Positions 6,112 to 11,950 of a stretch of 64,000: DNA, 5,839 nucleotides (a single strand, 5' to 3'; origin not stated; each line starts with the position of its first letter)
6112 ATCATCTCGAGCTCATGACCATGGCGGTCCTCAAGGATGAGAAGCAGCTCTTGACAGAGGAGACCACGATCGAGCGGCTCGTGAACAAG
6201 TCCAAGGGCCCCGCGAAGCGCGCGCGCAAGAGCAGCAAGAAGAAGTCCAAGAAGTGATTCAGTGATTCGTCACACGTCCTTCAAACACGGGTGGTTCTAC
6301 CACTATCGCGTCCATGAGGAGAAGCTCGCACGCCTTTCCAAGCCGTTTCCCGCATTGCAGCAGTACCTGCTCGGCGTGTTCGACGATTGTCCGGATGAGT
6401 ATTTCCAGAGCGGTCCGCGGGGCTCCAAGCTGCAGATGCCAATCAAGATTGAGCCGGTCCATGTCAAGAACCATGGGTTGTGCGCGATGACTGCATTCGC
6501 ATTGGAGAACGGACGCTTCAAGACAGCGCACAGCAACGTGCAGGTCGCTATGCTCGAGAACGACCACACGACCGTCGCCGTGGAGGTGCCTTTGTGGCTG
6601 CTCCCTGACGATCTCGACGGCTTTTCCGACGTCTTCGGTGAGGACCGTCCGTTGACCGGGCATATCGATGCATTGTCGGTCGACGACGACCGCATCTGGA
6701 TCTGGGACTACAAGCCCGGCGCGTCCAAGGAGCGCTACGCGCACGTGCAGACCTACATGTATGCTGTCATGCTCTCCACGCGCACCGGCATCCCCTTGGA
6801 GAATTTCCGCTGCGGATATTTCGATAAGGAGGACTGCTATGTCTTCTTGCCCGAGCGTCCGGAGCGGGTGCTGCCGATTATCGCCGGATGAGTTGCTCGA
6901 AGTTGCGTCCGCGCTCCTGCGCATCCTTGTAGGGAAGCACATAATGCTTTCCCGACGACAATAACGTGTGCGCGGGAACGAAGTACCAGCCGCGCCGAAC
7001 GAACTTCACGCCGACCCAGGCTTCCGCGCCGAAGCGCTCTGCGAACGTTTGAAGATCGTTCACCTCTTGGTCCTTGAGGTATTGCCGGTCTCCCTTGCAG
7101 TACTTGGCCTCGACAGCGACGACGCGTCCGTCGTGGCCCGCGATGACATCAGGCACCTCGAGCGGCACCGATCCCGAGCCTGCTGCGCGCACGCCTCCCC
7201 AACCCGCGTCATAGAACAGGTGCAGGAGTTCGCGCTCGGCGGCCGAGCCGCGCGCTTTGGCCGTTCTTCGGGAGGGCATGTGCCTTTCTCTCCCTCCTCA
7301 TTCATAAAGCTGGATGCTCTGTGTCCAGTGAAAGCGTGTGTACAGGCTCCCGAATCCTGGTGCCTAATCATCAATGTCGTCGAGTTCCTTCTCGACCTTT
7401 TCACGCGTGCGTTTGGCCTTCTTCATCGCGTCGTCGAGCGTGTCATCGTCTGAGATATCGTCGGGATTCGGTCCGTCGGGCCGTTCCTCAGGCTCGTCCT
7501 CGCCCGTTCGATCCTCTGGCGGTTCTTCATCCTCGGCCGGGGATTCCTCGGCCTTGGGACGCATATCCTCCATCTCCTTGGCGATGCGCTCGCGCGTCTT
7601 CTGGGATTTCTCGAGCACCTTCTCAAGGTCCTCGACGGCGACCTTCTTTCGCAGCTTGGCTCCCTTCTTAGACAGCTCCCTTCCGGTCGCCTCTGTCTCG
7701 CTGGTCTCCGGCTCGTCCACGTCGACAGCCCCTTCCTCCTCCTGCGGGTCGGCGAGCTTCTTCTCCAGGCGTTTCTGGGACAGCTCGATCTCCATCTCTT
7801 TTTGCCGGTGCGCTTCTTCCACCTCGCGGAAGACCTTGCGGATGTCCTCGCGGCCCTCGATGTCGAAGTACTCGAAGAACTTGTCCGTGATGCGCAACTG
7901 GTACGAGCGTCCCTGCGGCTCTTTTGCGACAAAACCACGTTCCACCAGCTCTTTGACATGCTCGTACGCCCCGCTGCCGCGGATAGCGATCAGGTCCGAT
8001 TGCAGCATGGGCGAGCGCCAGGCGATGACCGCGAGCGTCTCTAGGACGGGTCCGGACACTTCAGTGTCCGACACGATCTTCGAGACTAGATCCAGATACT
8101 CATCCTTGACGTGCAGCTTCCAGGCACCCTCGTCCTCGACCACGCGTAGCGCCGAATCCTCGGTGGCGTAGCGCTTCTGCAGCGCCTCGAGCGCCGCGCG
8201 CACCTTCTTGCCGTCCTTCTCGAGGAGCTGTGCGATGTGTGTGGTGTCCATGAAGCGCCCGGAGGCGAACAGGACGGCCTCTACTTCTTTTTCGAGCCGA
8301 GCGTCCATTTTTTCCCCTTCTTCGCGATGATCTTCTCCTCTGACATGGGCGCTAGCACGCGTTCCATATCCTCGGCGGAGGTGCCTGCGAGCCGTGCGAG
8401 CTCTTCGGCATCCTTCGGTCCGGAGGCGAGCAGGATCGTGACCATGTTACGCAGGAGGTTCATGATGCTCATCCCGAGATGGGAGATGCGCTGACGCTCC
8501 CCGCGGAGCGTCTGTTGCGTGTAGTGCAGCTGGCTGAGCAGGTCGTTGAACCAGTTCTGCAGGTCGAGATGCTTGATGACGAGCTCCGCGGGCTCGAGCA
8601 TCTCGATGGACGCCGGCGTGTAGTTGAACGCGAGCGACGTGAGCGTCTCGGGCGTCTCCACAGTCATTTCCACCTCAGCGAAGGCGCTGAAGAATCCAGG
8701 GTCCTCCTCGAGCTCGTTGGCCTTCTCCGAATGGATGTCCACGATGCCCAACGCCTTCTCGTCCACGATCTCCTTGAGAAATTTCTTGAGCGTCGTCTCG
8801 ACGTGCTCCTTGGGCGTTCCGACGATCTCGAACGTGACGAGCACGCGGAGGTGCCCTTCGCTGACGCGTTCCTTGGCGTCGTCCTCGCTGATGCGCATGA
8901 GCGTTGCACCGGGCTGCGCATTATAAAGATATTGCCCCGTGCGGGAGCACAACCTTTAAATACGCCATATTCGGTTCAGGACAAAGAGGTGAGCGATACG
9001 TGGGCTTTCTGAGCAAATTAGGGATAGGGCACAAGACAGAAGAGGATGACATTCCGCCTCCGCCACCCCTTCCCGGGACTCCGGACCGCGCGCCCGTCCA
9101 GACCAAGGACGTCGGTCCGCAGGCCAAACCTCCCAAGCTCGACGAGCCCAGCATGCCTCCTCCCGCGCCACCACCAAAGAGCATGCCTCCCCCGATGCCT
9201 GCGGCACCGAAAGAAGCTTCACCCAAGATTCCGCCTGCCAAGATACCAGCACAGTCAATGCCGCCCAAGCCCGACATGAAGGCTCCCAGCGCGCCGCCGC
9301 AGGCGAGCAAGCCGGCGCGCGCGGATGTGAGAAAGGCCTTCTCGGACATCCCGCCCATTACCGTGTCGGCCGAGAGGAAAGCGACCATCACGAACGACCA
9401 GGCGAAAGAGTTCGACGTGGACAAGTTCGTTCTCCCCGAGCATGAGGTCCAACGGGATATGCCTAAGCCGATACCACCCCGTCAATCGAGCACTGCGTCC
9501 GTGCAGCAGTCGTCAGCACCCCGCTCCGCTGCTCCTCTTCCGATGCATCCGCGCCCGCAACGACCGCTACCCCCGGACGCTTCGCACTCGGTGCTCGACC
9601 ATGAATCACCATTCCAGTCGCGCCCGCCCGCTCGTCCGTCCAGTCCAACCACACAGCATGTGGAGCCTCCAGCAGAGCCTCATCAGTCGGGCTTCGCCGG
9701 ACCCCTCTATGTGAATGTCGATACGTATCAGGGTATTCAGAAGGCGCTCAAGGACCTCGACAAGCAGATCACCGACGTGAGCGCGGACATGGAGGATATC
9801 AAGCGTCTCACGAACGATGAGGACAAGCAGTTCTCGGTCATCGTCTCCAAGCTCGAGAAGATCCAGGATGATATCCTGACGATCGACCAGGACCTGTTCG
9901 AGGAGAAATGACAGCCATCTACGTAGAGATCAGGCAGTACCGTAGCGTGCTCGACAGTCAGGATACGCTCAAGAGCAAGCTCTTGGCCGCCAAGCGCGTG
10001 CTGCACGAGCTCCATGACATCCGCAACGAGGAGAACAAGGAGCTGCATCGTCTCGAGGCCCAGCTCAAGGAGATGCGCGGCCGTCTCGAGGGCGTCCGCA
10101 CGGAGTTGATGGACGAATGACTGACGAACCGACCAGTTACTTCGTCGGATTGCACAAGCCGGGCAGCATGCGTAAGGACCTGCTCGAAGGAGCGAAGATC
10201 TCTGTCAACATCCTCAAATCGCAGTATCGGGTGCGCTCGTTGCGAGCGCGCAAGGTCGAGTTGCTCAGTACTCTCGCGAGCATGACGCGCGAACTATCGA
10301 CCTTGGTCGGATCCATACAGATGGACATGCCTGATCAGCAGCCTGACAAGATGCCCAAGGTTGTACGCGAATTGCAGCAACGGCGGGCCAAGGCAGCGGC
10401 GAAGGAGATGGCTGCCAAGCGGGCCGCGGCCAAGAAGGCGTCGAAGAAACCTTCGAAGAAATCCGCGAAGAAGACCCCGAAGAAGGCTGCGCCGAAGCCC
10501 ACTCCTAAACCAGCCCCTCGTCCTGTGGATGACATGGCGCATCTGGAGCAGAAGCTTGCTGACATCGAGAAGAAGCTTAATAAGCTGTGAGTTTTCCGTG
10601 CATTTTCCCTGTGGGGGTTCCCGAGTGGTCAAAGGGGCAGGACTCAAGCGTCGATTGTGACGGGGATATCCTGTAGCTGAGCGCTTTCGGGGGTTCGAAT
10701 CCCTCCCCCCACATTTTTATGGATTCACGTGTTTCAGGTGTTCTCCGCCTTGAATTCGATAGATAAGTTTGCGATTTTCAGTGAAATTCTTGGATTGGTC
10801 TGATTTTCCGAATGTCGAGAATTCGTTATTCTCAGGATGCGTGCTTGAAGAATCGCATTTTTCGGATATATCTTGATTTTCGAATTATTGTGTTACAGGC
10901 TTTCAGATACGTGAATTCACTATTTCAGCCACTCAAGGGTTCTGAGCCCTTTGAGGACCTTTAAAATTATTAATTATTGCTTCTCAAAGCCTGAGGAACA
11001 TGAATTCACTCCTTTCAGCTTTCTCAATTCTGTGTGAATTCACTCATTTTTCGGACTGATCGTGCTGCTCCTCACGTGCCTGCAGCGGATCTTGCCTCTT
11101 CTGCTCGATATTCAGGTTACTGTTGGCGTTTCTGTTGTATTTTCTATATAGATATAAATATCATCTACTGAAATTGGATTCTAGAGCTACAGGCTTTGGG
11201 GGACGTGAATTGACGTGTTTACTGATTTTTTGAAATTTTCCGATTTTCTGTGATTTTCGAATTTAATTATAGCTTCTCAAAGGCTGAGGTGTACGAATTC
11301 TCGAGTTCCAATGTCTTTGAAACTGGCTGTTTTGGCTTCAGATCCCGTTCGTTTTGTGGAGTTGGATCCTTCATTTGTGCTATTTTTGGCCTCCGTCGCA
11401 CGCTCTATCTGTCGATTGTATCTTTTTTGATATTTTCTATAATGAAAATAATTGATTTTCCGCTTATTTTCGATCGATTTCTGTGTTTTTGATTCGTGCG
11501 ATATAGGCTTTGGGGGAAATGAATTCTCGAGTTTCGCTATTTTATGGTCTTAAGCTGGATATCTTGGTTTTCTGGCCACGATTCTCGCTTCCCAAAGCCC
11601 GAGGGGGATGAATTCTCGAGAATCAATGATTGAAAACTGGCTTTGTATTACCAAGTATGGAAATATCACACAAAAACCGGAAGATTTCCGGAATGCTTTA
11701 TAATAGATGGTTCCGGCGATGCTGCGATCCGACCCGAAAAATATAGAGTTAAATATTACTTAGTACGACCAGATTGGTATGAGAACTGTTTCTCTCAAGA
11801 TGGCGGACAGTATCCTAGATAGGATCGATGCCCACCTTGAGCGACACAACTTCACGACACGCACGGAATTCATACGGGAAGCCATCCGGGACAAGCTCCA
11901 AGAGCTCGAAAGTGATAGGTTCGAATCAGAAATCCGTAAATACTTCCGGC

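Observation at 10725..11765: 1-kb AT-rich ORF-free island with an irregular array of a ~25-nt motif directly 3' of tRNA-Leu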

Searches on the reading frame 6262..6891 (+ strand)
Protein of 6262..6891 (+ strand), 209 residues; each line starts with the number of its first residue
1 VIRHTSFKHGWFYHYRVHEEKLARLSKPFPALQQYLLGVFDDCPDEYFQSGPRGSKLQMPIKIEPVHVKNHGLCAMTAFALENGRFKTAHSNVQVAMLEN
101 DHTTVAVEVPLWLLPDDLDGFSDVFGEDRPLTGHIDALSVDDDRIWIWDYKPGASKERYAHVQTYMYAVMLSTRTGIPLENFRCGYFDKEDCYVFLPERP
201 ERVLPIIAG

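Call 45: search_protein_families(library=pfam, proteins=[window:6262-6891:+], max_evalue=0.001)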
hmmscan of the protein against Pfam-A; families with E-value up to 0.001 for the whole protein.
window:6262-6891:+ (209 aa): 1 family
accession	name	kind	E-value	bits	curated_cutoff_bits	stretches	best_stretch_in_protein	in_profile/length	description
PF12705.13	PDDEXK_1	-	8.2e-07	29.6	22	1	102-191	110-191/247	PD-(D/E)XK nuclease superfamily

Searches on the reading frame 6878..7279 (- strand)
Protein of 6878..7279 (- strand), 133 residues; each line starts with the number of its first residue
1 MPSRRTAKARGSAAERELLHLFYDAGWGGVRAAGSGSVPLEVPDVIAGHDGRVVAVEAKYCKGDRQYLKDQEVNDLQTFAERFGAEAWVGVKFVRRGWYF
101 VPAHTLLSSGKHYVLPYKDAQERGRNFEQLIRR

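Call 8: search_protein_families(library=pfam, proteins=[window:6878-7279:-], max_evalue=0.01)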
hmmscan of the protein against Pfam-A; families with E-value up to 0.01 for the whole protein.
window:6878-7279:- (133 aa): 1 family
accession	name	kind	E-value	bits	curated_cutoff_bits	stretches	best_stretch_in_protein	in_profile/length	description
PF01870.24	Hjc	-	3.5e-26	91.4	21.1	1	14-103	2-91/93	Archaeal holliday junction resolvase (hjc)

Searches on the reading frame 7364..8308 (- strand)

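Call 8: search_protein_families(library=pfam, proteins=[window:7364-8308:-], max_evalue=0.01)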
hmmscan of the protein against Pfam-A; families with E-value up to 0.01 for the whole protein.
window:7364-8308:- (314 aa): 1 family
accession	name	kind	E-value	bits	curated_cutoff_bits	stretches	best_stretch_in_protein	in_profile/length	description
PF04079.22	SMC_ScpB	-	1e-37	129.6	27.4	1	8-158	2-159/160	Segregation and condensation complex subunit ScpB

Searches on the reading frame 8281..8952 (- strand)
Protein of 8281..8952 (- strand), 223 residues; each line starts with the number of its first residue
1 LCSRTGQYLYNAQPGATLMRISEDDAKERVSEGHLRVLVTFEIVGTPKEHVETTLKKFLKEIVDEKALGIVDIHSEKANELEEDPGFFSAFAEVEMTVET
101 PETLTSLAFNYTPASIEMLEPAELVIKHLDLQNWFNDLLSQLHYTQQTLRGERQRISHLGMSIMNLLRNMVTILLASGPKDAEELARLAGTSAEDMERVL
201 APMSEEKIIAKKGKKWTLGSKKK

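Call 8: search_protein_families(library=pfam, proteins=[window:8281-8952:-], max_evalue=0.01)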
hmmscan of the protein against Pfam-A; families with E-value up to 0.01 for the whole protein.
window:8281-8952:- (223 aa): 1 family
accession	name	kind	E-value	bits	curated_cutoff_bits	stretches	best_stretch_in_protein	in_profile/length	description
PF13545.12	HTH_Crp_2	-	5.3e-05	23.5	27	1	183-216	26-59/70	Crp-like helix-turn-helix domain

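Call 72: search_protein_families(library=ncbifam, proteins=[window:8281-8952:-], max_evalue=0.01)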
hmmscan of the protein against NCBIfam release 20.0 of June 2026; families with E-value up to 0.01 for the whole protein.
window:8281-8952:- (223 aa): 1 family
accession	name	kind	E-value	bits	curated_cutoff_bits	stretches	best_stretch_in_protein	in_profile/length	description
TIGR02716.1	C20_methyl_CrtF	equivalog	0.0025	16.9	276.1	1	174-218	18-62/306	bacteriochlorophyllide d C-20 methyltransferase BchU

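Call 83: search_solved_structures(query=window:8281-8949:-, max_evalue=10)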
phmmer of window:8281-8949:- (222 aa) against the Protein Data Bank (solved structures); distinct sequences matched with E-value up to 10: 5.
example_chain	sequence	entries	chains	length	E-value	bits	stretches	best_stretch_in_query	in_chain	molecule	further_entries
4mnc_A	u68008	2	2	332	0.089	15.8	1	40-120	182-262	TRAP dicarboxylate transporter-DctP subunit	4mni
2nq9_A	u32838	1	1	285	1.8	11.6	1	1-32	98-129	Endonuclease 4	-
4k1g_A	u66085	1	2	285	1.8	11.5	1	1-32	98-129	Endonuclease 4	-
1qtw_A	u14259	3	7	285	1.8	11.5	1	1-32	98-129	ENDONUCLEASE IV | Endonuclease 4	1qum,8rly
2nqh_A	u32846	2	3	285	1.8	11.5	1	1-32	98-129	Endonuclease 4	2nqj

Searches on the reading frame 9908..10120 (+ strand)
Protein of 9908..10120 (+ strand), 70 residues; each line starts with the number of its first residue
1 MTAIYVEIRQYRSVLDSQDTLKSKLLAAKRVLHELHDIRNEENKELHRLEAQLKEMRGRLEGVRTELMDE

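Call 72: search_protein_families(library=ncbifam, proteins=[window:9908-10120:+], max_evalue=0.01)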
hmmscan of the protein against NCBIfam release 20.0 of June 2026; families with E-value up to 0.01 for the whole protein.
window:9908-10120:+ (70 aa): 1 family
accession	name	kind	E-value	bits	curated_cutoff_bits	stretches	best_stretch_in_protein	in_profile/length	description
TIGR02559.1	HrpB7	equivalog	0.00022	21.6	134.4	1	5-64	74-134/158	type III secretion protein HrpB7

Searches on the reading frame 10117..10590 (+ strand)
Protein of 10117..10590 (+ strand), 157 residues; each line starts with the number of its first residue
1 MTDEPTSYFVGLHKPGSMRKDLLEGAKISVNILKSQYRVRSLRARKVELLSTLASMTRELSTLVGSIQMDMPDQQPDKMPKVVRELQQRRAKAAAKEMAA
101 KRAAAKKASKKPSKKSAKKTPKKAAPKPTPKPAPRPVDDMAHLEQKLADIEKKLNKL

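Call 8: search_protein_families(library=pfam, proteins=[window:10117-10590:+], max_evalue=0.01)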
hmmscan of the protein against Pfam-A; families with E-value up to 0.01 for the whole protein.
window:10117-10590:+ (157 aa): 0 families

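Call 72: search_protein_families(library=ncbifam, proteins=[window:10117-10590:+], max_evalue=0.01)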
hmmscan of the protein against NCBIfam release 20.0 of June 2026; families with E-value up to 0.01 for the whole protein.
window:10117-10590:+ (157 aa): 2 families
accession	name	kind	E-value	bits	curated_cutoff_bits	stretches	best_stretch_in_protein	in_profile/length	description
NF011492.0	PRK14900.1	equivalog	0.0055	14.6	1783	1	91-127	1003-1040/1044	valine--tRNA ligase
NF010381.0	PRK13808.1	equivalog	0.0064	15.9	426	1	47-138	158-250/335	adenylate kinase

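Call 82: search_solved_structures(query=window:10117-10587:+, max_evalue=10)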
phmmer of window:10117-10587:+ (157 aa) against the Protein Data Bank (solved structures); distinct sequences matched with E-value up to 10: 6.
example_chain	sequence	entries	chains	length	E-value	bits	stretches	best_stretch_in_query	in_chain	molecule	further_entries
9r2o_A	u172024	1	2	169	0.039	17.8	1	20-124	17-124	N5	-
1qhh_D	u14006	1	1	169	0.2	15.5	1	55-105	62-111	PROTEIN (PCRA (SUBUNIT))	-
4bry_B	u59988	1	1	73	0.26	15.1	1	19-67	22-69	MULTICILIN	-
1pjr_A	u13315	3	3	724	1.4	12.8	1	55-105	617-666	PCRA | ATP-DEPENDENT HELICASE PCRA | HELICASE PCRA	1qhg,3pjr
7y7a_KA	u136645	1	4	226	4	11.2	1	82-145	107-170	CaRSP1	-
7y4l_KA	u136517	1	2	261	6.4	10.6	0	83-145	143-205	CaRSPs1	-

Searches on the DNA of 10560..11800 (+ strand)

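Call 65: search_rna_families(source=window, start=10560, end=11800, threshold=evalue, max_evalue=1)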
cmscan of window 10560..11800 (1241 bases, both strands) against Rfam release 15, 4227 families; matches with E-value up to 1: 2.
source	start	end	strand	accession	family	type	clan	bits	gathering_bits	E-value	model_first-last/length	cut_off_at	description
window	10611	10713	+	RF00005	tRNA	Gene; tRNA;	CL00001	42.7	29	2e-07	1-71/71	no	tRNA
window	10931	11006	-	RF02983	Fibrobacter-1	Gene; sRNA;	-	19.3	77.9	0.45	1-102/102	no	Fibrobacter-1 RNA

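Call 77: search_dna_similar(query=window:10716-11778:+, collection=plasmids, mode=distant, max_rows=8)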
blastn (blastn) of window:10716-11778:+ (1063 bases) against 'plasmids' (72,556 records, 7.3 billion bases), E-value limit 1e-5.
No match.

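Call 78: search_dna_similar(query=window:10716-11778:+, collection=phages, mode=distant, max_rows=8)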
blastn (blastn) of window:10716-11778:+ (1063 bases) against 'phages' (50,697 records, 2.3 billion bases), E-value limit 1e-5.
No match.
